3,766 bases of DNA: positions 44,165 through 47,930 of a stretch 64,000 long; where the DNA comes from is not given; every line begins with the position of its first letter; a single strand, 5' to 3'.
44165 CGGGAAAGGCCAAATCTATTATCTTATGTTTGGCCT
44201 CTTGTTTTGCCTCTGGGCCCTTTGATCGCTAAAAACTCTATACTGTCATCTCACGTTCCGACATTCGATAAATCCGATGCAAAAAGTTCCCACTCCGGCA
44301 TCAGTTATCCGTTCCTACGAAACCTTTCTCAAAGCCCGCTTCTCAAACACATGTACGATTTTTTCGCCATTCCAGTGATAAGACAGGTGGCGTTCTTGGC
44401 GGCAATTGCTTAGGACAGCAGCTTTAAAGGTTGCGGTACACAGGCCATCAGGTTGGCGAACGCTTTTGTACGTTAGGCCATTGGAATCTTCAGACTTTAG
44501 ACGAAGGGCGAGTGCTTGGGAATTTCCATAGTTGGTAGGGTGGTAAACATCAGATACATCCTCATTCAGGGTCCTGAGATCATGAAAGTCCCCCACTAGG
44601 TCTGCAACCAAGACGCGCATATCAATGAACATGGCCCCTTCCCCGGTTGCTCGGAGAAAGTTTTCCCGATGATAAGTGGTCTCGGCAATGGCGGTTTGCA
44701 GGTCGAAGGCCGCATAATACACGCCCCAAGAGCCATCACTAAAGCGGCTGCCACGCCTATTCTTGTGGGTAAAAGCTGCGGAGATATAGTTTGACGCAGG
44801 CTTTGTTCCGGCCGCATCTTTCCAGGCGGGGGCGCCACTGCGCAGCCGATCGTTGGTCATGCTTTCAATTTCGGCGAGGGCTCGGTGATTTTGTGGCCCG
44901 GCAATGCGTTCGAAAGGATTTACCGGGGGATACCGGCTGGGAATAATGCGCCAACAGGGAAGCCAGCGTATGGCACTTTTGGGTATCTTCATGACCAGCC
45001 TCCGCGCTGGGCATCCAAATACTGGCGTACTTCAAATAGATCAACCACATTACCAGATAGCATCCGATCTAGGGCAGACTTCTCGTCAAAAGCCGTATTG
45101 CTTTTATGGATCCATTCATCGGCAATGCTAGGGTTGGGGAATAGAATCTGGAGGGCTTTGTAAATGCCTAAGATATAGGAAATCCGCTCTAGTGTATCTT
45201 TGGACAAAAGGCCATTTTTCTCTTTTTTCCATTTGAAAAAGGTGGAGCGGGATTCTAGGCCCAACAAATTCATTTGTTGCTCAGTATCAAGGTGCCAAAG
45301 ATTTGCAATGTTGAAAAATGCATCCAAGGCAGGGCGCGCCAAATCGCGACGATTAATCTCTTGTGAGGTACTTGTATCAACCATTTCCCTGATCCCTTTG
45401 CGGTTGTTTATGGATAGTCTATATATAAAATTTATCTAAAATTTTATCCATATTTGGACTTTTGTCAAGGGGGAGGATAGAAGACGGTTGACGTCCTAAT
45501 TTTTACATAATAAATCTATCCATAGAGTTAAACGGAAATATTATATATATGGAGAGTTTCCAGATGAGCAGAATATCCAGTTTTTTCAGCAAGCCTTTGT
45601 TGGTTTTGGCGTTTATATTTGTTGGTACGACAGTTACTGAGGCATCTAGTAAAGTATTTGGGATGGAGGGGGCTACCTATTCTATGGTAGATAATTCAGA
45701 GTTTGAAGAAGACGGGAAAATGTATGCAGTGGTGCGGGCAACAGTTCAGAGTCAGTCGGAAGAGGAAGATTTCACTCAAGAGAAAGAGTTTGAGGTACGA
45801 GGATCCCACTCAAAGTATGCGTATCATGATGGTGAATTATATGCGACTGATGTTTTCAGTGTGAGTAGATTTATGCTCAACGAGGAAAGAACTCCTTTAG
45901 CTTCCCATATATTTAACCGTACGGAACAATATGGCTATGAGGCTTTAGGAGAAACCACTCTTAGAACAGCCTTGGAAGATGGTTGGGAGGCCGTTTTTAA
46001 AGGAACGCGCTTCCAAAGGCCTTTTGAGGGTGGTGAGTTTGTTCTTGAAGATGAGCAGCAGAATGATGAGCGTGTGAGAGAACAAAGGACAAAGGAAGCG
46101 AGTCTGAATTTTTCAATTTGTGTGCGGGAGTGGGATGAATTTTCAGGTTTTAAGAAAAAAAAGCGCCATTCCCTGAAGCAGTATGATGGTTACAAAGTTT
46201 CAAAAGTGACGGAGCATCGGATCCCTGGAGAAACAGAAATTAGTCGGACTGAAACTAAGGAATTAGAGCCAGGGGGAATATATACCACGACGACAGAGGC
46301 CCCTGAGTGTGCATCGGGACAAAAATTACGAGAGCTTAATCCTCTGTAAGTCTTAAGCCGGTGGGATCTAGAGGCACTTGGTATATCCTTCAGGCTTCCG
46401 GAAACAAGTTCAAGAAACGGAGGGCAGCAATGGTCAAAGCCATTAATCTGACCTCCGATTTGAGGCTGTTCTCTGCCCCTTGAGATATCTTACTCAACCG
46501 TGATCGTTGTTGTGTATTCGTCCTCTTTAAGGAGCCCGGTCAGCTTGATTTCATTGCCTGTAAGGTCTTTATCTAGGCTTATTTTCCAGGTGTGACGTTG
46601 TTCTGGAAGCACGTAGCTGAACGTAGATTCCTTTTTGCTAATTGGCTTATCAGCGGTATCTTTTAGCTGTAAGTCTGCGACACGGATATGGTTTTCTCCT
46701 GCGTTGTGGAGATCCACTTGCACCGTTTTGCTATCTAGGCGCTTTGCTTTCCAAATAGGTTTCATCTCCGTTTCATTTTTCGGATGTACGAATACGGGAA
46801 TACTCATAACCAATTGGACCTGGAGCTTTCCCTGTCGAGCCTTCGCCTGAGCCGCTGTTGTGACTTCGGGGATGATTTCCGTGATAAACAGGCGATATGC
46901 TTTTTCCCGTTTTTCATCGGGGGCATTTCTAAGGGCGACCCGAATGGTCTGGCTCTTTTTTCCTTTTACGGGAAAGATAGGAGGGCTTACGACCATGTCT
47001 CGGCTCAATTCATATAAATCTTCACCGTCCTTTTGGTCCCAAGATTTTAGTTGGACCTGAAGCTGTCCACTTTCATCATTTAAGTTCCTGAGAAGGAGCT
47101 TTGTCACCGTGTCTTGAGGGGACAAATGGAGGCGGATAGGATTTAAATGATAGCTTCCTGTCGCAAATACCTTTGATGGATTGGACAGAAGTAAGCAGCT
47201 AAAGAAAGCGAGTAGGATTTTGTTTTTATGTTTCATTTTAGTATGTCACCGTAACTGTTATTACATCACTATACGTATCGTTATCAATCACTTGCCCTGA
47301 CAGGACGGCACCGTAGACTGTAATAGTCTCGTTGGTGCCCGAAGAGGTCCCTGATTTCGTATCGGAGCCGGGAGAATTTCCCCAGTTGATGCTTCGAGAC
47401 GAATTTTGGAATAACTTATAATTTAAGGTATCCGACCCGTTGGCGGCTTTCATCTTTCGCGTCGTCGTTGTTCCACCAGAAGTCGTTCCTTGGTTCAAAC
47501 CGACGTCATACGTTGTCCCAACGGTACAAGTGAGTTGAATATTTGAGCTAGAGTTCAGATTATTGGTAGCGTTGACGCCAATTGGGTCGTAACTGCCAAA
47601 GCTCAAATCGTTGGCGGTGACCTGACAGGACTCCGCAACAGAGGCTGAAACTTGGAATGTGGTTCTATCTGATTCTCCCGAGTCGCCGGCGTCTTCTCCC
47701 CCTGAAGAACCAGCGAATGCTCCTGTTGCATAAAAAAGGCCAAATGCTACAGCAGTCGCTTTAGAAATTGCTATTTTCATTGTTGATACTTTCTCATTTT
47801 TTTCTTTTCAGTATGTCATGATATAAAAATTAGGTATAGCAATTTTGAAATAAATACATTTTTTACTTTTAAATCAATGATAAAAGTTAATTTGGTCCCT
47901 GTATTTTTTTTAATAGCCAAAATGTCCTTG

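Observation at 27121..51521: A ~24-kb accessory island between the dcw cluster and ychF, holding an archaic (SCPU/Csu-type) chaperone-usher pilus super-locus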

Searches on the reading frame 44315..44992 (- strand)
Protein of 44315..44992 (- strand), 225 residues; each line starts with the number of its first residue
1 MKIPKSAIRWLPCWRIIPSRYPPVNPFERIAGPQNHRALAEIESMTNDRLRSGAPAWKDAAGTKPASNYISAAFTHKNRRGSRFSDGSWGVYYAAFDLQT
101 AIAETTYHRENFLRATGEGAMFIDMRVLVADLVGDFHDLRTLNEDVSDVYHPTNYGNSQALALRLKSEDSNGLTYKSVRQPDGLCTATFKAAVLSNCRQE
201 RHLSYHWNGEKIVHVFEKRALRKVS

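Call 4: search_protein_families(library=pfam, proteins=[window:44315-44992:-], max_evalue=0.01)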
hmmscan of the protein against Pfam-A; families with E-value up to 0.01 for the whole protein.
window:44315-44992:- (225 aa): 1 family
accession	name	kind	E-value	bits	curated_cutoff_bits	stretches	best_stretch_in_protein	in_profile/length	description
PF08808.17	RES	-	3.3e-29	102.4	23.2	1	66-208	7-157/157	RES domain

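Call 76: search_protein_families(library=padloc, proteins=[window:44315-44992:-], max_evalue=0.001)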
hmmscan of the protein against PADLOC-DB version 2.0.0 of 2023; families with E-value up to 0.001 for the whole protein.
window:44315-44992:- (225 aa): 0 families

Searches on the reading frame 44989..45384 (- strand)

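Call 4: search_protein_families(library=pfam, proteins=[window:44989-45384:-], max_evalue=0.01)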
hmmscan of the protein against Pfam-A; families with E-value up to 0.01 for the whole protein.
window:44989-45384:- (131 aa): 2 families
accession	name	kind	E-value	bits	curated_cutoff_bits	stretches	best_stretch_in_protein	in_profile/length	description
PF20432.4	Xre-like-HTH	-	3.1e-14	53.4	25.8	1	11-72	3-62/63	Antitoxin Xre-like helix-turn-helix domain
PF09722.15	Xre_MbcA_ParS_C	-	1.4e-10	41.4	24.5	1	77-129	1-51/51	Antitoxin Xre/MbcA/ParS C-terminal toxin-binding domain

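Call 76: search_protein_families(library=padloc, proteins=[window:44989-45384:-], max_evalue=0.001)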
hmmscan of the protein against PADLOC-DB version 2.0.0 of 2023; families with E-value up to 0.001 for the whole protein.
window:44989-45384:- (131 aa): 0 families

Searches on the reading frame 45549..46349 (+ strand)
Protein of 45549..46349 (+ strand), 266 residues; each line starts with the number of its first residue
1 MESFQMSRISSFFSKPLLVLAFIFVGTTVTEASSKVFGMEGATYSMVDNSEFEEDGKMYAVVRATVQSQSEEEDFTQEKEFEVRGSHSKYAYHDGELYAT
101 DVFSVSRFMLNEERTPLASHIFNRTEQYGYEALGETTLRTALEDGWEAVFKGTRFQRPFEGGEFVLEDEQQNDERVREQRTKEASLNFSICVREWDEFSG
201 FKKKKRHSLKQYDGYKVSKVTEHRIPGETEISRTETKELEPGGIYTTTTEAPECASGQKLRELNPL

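Call 4: search_protein_families(library=pfam, proteins=[window:45549-46349:+], max_evalue=0.01)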
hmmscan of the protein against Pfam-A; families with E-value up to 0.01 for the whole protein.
window:45549-46349:+ (266 aa): 0 families

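Call 18: search_protein_families(library=ncbifam, proteins=[window:45549-46349:+], max_evalue=0.1)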
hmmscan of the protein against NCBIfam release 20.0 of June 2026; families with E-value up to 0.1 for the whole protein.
window:45549-46349:+ (266 aa): 0 families

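Call 76: search_protein_families(library=padloc, proteins=[window:45549-46349:+], max_evalue=0.001)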
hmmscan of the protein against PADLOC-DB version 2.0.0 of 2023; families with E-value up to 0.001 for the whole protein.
window:45549-46349:+ (266 aa): 0 families

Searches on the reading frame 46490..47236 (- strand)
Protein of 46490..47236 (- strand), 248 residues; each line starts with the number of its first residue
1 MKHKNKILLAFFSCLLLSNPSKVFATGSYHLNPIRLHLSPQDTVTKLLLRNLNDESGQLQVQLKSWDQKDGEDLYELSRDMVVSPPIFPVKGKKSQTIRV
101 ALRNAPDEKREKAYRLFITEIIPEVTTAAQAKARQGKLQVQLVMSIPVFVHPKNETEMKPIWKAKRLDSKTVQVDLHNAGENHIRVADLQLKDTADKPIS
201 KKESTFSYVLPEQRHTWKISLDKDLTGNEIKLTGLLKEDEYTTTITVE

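Call 4: search_protein_families(library=pfam, proteins=[window:46490-47236:-], max_evalue=0.01)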
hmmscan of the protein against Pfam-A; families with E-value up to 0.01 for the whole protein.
window:46490-47236:- (248 aa): 1 family
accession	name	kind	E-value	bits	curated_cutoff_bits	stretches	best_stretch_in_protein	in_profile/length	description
PF00345.26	PapD_N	-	6.3e-18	65.4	23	1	30-154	3-124/126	Pili and flagellar-assembly chaperone, PapD N-terminal domain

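Call 7: find_encoding_contigs(protein=window:46490-47236:-, flank=10000, max_places=6)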
Protein window:46490-47236:- (248 aa): 19 contigs read that carry it; 6 places shown.
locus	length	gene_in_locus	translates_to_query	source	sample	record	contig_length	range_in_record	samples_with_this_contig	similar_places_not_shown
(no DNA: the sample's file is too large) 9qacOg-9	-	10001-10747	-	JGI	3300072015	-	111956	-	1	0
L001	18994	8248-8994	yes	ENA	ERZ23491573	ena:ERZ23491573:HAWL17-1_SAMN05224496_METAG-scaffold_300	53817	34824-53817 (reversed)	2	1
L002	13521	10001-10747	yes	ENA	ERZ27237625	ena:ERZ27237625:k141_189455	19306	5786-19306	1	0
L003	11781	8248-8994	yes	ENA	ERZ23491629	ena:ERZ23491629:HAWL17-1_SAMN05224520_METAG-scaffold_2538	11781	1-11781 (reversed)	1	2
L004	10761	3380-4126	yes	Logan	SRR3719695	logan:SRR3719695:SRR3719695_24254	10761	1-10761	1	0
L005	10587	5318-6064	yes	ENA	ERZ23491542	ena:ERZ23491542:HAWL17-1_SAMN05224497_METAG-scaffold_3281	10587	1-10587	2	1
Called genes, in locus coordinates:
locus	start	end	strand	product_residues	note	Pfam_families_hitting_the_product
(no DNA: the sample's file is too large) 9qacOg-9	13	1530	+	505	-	PF13623:SurA_N_2, PF13624:SurA_N_3, PF13145:Rotamase_2 (faint)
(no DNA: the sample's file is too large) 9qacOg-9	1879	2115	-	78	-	-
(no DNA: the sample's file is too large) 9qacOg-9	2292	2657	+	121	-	PF13793:Pribosyltran_N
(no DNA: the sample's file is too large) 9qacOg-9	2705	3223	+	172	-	PF00156:Pribosyltran, PF14572:Pribosyl_synth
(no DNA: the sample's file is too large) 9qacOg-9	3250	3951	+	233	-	PF01386:Ribosomal_L25p, PF14693:Ribosomal_TL5_C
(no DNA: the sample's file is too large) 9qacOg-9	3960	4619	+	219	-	PF01195:Pept_tRNA_hydro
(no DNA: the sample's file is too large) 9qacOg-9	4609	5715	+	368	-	PF01926:MMR_HSR1, PF02421:FeoB_N (weak), PF06071:YchF-GTPase_C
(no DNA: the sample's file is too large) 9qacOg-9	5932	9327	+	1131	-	PF01266:DAO, PF27087:LRR_TMOD-LMOD (faint)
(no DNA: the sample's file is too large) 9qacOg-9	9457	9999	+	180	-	PF05229:SCPU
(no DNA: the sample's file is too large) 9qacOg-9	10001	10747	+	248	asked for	PF00345:PapD_N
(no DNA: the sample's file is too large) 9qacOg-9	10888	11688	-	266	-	-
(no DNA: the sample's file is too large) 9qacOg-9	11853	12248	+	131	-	PF20432:Xre-like-HTH, PF09722:Xre_MbcA_ParS_C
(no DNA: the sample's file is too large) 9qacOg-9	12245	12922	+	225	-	PF08808:RES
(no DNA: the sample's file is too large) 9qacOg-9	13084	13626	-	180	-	PF05229:SCPU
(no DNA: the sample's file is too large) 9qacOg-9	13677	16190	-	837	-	PF00577:Usher, PF13953:PapC_C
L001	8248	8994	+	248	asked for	PF00345:PapD_N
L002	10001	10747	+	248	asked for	PF00345:PapD_N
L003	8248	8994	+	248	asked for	PF00345:PapD_N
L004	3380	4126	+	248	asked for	PF00345:PapD_N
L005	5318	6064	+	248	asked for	PF00345:PapD_N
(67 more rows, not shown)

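Call 56: search_solved_structures(query=window:46490-47236:-, max_evalue=0.001)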
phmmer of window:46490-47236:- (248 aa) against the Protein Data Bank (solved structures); distinct sequences matched with E-value up to 0.001: 11.
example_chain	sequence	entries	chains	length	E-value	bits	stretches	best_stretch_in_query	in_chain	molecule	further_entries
5d6h_A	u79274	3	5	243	2.7e-10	43.9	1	33-229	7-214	CsuC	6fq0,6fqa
6fjy_A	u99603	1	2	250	3.1e-10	43.8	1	33-229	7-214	CsuC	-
1kiu_A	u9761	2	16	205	0.00049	23.5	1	53-166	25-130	CHAPERONE PROTEIN FimC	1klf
1qun_A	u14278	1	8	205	0.0005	23.4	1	53-166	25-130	PAPD-LIKE CHAPERONE FIMC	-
1bf8_A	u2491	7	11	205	0.00052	23.4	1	53-166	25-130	CHAPERONE PROTEIN FIMC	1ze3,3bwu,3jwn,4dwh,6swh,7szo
9bog_C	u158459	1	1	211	0.00052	23.4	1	53-166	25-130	Type 1 fimbria chaperone FimC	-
9fw9_C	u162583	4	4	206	0.00053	23.4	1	53-166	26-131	Chaperone protein FimC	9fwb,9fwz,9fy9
3rfz_C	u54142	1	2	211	0.00053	23.3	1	53-166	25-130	Chaperone protein fimC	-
3sqb_A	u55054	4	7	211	0.00056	23.3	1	53-166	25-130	Chaperone protein fimC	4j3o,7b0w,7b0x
9fx8_C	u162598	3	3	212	0.00056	23.3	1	53-166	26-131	Chaperone protein FimC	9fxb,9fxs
6e14_C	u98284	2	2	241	0.00068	23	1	53-166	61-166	Chaperone protein FimC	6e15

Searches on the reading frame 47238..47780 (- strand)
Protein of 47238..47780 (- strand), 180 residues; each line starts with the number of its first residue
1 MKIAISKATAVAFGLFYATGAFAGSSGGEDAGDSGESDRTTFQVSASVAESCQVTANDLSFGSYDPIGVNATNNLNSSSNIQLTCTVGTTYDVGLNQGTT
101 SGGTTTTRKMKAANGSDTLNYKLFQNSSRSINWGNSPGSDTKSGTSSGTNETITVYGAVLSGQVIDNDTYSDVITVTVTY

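Call 5: search_protein_families(library=pfam, proteins=[window:47238-47780:-], max_evalue=0.01)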
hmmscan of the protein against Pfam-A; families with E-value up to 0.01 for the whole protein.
window:47238-47780:- (180 aa): 1 family
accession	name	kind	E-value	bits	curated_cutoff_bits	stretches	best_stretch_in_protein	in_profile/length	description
PF05229.21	SCPU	-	1.3e-32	113.5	22.4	1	40-177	3-138/138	Spore Coat Protein U domain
